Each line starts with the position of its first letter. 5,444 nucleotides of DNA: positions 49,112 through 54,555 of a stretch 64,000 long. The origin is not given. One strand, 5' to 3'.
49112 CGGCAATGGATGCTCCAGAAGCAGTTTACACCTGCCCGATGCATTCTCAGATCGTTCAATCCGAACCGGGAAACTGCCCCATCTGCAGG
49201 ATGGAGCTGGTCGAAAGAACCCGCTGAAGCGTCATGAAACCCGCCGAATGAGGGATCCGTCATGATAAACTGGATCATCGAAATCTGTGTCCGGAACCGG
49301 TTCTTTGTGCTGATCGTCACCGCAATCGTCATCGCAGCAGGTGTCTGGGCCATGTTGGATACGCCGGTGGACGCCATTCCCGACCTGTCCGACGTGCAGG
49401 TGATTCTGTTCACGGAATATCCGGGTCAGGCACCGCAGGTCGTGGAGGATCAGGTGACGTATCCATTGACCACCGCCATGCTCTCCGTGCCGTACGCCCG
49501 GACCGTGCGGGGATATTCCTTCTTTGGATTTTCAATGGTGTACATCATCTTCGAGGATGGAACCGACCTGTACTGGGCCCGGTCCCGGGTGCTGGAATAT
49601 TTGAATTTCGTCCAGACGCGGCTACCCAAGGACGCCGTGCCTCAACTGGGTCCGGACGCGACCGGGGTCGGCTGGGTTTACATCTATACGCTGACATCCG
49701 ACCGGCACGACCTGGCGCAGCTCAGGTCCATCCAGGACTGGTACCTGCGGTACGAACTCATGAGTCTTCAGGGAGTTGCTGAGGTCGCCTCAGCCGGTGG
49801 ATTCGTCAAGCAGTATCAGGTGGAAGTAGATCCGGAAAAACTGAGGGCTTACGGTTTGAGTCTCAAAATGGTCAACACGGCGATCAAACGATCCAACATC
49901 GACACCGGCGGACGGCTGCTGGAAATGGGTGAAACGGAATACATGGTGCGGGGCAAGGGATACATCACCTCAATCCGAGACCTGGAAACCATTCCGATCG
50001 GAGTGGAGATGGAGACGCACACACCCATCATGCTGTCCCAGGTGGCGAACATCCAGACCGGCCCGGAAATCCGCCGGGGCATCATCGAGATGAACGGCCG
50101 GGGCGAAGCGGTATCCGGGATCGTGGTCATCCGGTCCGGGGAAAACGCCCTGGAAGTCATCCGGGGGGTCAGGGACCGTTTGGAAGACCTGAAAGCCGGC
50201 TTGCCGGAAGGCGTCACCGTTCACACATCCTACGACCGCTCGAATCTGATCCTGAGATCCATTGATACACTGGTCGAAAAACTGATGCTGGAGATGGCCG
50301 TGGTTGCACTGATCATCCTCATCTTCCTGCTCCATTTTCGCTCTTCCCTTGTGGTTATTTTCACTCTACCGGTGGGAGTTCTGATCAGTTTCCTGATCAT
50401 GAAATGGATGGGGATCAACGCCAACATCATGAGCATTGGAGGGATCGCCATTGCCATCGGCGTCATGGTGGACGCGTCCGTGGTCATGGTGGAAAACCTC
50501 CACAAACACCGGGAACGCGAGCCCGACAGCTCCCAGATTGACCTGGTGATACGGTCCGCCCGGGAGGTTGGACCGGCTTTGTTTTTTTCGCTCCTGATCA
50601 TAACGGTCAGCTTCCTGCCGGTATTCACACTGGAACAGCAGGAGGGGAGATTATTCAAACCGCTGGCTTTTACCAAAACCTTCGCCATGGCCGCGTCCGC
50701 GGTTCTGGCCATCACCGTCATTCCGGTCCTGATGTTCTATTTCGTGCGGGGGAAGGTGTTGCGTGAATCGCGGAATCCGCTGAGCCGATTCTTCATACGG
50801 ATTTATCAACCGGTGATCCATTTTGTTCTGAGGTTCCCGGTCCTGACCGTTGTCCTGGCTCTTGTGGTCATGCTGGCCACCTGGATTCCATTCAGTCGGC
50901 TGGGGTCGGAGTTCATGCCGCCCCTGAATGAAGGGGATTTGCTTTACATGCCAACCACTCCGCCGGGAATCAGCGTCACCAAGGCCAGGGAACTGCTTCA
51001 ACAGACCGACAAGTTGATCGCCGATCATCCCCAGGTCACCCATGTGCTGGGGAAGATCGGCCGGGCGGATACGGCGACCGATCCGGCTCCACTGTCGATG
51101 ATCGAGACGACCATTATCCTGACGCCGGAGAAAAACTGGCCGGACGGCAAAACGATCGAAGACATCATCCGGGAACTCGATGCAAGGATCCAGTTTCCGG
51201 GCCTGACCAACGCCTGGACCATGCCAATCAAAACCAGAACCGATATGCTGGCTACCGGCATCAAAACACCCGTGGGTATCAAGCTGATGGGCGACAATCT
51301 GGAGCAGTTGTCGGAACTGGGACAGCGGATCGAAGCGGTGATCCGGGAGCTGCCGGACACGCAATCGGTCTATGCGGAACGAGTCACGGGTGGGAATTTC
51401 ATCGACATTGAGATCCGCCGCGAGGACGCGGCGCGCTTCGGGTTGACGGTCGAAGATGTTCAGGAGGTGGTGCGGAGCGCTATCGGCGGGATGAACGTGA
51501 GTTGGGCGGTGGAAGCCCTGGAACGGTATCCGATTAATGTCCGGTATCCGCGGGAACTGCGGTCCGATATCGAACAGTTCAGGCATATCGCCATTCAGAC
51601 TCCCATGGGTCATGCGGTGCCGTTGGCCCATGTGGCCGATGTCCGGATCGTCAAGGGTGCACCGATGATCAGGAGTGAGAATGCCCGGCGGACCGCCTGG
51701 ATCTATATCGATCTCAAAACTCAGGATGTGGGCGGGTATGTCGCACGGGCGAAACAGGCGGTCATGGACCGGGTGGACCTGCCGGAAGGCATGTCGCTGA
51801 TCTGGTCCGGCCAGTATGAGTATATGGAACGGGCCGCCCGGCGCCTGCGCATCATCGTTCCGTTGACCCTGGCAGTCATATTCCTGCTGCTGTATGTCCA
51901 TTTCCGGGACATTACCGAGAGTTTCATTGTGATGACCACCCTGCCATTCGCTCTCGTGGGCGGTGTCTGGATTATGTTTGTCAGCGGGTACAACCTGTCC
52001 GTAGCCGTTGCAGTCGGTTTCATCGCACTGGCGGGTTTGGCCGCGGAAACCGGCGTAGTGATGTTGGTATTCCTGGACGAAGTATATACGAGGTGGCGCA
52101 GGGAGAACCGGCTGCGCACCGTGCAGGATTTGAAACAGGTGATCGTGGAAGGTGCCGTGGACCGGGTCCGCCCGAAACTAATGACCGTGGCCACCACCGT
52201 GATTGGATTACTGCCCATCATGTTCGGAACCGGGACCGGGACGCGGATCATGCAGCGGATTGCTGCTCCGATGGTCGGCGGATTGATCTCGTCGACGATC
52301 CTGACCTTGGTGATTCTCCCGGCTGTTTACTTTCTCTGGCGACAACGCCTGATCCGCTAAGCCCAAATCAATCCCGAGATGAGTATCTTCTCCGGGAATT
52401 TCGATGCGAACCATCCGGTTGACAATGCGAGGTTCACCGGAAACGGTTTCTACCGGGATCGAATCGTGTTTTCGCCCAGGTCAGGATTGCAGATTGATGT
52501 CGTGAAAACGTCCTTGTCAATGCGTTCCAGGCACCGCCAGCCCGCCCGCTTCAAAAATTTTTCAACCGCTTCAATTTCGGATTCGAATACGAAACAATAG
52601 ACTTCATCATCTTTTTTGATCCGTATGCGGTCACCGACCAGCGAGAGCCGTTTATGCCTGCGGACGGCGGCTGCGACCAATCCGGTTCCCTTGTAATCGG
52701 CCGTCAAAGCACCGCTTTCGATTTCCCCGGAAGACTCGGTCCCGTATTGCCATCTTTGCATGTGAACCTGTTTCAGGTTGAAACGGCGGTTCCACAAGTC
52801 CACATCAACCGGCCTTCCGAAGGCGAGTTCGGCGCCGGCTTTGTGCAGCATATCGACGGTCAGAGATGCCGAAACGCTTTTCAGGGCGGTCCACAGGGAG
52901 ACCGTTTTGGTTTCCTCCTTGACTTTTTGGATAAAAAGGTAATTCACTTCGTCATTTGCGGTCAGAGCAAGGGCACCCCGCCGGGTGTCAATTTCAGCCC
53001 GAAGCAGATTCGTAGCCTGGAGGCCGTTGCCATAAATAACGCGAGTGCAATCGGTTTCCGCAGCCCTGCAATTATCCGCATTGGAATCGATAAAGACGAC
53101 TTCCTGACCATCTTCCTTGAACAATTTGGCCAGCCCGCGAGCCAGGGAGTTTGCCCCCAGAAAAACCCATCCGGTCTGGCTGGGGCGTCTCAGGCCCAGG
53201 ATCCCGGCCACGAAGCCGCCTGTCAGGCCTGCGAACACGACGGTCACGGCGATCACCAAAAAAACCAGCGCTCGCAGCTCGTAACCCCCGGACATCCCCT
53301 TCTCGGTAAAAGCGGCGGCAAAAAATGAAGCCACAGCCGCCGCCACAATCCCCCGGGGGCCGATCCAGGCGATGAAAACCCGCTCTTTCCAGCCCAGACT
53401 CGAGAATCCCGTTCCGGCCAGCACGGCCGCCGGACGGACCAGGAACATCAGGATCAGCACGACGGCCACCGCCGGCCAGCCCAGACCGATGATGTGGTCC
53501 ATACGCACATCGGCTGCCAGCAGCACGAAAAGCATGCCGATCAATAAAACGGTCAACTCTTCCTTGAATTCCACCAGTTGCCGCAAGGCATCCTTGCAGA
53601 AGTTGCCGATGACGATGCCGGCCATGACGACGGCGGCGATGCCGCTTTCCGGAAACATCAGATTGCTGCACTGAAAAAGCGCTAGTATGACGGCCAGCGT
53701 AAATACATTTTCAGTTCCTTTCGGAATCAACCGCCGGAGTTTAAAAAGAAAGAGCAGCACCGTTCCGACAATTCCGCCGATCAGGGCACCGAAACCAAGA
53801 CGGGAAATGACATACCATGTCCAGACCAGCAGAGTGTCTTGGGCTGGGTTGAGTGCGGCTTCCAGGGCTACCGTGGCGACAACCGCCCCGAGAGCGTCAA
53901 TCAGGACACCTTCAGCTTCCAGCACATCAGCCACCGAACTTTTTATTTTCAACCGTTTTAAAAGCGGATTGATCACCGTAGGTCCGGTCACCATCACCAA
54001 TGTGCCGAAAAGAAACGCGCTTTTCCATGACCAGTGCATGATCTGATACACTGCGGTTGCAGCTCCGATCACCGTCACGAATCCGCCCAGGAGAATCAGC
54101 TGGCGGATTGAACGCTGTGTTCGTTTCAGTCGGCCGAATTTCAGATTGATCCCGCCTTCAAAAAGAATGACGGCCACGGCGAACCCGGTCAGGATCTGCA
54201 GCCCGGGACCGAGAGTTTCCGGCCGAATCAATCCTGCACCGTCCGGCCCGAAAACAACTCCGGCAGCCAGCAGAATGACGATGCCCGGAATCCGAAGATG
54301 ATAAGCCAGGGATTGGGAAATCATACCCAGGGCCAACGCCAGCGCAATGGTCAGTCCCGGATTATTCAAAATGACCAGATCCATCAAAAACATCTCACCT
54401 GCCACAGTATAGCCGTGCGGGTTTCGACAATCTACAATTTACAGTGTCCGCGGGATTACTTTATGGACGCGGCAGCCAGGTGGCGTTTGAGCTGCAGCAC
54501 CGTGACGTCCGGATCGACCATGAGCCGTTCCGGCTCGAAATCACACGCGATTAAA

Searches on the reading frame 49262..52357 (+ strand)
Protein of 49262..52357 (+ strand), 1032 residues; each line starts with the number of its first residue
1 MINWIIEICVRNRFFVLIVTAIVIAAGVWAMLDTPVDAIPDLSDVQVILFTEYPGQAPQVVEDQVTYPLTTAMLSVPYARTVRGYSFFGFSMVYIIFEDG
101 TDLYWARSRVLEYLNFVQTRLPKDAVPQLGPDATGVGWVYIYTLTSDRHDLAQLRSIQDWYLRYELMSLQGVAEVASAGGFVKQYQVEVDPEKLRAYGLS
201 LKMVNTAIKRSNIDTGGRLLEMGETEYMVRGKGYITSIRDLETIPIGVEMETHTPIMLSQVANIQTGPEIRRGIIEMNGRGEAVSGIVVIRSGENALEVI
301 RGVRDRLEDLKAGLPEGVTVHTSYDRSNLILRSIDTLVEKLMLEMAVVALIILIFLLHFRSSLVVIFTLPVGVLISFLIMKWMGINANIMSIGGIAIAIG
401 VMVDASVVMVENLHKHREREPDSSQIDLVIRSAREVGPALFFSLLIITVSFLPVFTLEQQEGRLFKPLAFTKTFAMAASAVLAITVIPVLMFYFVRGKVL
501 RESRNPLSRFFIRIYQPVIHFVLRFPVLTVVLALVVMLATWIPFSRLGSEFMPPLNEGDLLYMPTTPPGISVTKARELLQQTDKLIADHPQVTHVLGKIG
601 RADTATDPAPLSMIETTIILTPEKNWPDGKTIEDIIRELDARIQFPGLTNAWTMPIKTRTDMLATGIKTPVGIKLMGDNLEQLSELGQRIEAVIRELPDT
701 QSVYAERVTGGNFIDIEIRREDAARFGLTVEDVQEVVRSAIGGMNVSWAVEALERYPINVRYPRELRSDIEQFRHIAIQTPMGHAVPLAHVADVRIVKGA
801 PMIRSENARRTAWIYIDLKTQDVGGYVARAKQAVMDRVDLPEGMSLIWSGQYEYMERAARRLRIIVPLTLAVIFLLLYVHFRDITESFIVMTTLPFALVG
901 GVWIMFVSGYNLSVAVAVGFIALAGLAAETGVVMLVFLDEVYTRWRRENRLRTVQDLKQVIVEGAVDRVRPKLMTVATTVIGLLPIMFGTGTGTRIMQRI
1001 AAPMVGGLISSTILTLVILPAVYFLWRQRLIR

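Call 29: search_protein_families(library=pfam, proteins=[window:49262-52357:+], max_evalue=0.001)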
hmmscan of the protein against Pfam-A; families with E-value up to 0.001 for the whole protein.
window:49262-52357:+ (1032 aa): 2 families
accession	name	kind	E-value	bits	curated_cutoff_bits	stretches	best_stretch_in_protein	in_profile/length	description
PF00873.25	ACR_tran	-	7.7e-230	765.9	28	1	5-1025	1-1019/1021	AcrB/AcrD/AcrF family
PF03176.21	MMPL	-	4.8e-06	26.2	20.5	1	342-514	147-322/333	MMPL family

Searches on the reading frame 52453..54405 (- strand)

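Call 55: search_protein_families(library=pfam, proteins=[window:52453-54405:-], max_evalue=0.0001)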
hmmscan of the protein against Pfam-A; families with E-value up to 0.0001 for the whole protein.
window:52453-54405:- (651 aa): 2 families
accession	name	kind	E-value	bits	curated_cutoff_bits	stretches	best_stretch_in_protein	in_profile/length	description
PF00999.27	Na_H_Exchanger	-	3.9e-45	154.7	26.2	1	26-398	6-371/375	Sodium/hydrogen exchanger, transmembrane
PF02254.24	TrkA_N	-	4e-13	50.1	23.8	1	415-526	3-111/116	TrkA-N domain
